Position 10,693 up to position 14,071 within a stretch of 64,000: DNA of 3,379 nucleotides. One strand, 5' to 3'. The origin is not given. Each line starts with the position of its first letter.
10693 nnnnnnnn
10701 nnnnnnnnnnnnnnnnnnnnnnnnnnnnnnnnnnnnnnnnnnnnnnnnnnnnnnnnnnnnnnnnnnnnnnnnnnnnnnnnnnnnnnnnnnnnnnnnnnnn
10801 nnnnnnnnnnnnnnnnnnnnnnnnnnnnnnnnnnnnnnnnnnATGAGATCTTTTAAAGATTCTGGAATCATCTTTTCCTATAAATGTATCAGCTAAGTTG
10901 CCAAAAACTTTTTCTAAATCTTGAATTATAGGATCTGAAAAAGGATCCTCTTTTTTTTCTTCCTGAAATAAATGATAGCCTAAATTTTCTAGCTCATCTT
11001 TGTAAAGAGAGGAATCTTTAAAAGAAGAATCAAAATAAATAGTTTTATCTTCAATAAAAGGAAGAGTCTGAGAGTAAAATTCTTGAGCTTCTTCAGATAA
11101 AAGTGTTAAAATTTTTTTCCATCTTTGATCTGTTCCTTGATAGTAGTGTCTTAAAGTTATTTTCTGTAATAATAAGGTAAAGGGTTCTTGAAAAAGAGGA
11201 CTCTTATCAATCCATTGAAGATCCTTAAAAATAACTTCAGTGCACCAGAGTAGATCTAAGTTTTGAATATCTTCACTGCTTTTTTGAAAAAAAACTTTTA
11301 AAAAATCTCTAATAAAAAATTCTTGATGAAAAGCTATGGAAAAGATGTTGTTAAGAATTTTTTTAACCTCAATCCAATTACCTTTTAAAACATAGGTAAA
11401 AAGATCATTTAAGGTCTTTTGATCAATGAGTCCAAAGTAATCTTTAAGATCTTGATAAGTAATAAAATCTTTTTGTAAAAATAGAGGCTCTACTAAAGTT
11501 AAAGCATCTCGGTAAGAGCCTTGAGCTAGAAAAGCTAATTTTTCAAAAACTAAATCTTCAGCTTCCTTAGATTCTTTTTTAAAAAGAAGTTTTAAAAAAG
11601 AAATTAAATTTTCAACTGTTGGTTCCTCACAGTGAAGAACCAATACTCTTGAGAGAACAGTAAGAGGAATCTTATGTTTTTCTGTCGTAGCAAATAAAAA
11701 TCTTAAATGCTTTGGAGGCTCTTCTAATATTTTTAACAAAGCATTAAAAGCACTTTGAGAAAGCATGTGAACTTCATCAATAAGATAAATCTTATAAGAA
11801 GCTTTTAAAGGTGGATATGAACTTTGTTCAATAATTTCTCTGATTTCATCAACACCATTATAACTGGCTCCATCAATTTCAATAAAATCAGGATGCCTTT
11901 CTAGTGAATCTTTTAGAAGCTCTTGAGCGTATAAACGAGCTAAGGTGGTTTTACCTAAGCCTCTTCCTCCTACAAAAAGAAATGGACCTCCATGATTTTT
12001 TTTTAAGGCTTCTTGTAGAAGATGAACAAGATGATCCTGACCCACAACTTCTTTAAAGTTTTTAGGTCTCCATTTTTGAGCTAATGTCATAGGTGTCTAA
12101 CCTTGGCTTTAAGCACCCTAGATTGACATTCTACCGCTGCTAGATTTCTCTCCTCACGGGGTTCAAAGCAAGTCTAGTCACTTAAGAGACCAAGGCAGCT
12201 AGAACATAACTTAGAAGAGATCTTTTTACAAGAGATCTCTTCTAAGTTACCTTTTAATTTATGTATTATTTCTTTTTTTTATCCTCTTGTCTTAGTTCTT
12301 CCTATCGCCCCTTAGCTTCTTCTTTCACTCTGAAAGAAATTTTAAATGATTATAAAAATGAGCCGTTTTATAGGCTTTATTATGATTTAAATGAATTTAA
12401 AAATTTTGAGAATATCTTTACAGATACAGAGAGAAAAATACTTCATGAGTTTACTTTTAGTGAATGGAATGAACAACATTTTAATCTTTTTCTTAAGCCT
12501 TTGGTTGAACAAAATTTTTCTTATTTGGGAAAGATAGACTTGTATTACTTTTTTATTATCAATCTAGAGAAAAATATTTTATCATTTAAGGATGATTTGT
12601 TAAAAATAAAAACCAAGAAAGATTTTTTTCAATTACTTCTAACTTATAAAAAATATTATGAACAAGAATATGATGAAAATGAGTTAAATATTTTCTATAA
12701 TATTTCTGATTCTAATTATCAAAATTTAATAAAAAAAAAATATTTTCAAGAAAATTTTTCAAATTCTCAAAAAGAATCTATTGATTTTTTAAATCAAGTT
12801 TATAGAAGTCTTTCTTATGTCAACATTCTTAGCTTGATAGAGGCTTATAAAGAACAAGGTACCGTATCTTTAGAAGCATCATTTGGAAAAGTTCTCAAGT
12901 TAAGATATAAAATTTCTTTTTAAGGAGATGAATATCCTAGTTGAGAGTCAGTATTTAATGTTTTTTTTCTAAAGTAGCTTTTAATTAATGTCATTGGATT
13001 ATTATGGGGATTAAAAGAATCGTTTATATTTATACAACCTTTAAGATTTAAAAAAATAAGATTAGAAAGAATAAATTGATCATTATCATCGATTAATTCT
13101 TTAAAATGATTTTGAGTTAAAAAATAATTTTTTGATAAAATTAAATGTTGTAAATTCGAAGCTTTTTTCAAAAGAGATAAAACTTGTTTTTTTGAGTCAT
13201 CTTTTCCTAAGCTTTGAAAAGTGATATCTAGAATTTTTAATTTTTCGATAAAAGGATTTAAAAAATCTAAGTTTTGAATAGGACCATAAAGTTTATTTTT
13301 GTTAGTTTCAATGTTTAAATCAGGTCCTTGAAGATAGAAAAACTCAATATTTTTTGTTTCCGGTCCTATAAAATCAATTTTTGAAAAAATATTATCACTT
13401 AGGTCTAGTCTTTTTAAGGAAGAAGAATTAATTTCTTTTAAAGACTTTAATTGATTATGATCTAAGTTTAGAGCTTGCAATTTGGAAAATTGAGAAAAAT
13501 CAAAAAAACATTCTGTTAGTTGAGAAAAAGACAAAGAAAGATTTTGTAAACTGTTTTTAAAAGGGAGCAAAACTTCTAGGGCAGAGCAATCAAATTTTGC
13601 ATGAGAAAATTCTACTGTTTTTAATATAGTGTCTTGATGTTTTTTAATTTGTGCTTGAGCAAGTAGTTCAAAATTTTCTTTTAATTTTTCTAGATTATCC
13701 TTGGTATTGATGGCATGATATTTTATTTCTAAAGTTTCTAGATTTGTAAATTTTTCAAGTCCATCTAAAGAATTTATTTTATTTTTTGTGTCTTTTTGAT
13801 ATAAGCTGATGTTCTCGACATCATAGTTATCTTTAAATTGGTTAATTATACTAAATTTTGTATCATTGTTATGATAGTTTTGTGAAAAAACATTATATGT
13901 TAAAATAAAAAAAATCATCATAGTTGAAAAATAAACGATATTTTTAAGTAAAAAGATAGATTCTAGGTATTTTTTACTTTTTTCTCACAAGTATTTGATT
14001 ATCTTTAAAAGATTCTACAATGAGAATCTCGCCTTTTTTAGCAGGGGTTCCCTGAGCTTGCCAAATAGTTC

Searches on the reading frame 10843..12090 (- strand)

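Call 68: search_protein_families(library=ncbifam, proteins=[window:10843-12090:-], max_evalue=0.00001)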
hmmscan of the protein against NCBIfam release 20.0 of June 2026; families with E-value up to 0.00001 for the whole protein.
window:10843-12090:- (416 aa): 70 families (the best 25 are shown)
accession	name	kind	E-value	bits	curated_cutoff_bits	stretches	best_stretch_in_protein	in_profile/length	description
TIGR02397.1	dnaX_nterm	equivalog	7.8e-80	268.8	250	1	2-273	3-293/355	DNA polymerase III subunit gamma/tau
NF004046.1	PRK05563.1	equivalog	2.8e-73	247.7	400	2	66-267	86-288/567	DNA polymerase III subunit gamma/tau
NF006585.0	PRK09111.1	equivalog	1.3e-68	232.1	604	2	64-264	114-315/616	DNA polymerase III subunit gamma/tau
NF005942.0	PRK07994.1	equivalog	1.5e-67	229.1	613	2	66-253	87-275/655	DNA polymerase III subunit gamma/tau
NF004549.0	PRK05896.1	equivalog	1.1e-65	222.6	578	1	2-286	5-312/642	DNA polymerase III subunits gamma and tau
NF011523.0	PRK14962.1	equivalog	4.4e-63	213.7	576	1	2-292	3-314/474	DNA polymerase III subunits gamma and tau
NF011522.0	PRK14961.1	equivalog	8.8e-63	212.3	562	1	3-284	6-304/363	DNA polymerase III subunits gamma and tau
NF004962.0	PRK06305.1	equivalog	2.8e-62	211.4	559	2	68-267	91-291/465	DNA polymerase III subunits gamma and tau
NF006280.0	PRK08451.1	equivalog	4.1e-62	210.7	572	1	2-249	3-269/535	DNA polymerase III subunit gamma/tau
NF011525.0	PRK14964.1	equivalog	9.5e-62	209.4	554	2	65-249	83-268/493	DNA polymerase III subunits gamma and tau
NF011526.0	PRK14965.1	equivalog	6.7e-61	206.8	670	2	68-262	89-284/578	DNA polymerase III subunits gamma and tau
NF011514.0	PRK14953.1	equivalog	8.9e-60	203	536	1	3-260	6-282/488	DNA polymerase III subunits gamma and tau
NF011512.0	PRK14950.1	equivalog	1.8e-59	202.4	593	2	68-266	90-289/585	DNA polymerase III subunits gamma and tau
NF011531.0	PRK14971.1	equivalog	7.3e-59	200.1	685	1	4-312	8-333/614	DNA polymerase III subunit gamma/tau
NF005173.0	PRK06647.1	equivalog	4e-58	197.6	623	2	68-267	89-289/568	DNA polymerase III subunits gamma and tau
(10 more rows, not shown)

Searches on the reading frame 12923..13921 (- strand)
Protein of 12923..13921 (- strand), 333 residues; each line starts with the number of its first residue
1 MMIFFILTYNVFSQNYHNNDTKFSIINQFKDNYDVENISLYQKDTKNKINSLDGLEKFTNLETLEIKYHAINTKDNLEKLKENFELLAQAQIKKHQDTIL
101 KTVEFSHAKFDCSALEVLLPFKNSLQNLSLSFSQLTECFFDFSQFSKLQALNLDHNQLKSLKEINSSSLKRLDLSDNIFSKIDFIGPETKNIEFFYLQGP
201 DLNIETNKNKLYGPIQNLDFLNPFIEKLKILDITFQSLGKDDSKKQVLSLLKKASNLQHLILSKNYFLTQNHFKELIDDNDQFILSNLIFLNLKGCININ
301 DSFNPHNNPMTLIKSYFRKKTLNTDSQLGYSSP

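Call 68: search_protein_families(library=ncbifam, proteins=[window:12923-13921:-], max_evalue=0.00001)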
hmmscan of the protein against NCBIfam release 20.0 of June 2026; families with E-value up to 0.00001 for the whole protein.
window:12923-13921:- (333 aa): 0 families

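Call 79: search_protein_families(library=pfam, proteins=[window:12923-13921:-], max_evalue=0.00001)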
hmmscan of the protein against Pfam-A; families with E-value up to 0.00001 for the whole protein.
window:12923-13921:- (333 aa): 1 family
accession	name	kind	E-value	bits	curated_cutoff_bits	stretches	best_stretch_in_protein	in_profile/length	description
PF12799.13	LRR_4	-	2.5e-08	34.4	27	0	124-165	2-43/44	Leucine Rich repeats (2 copies)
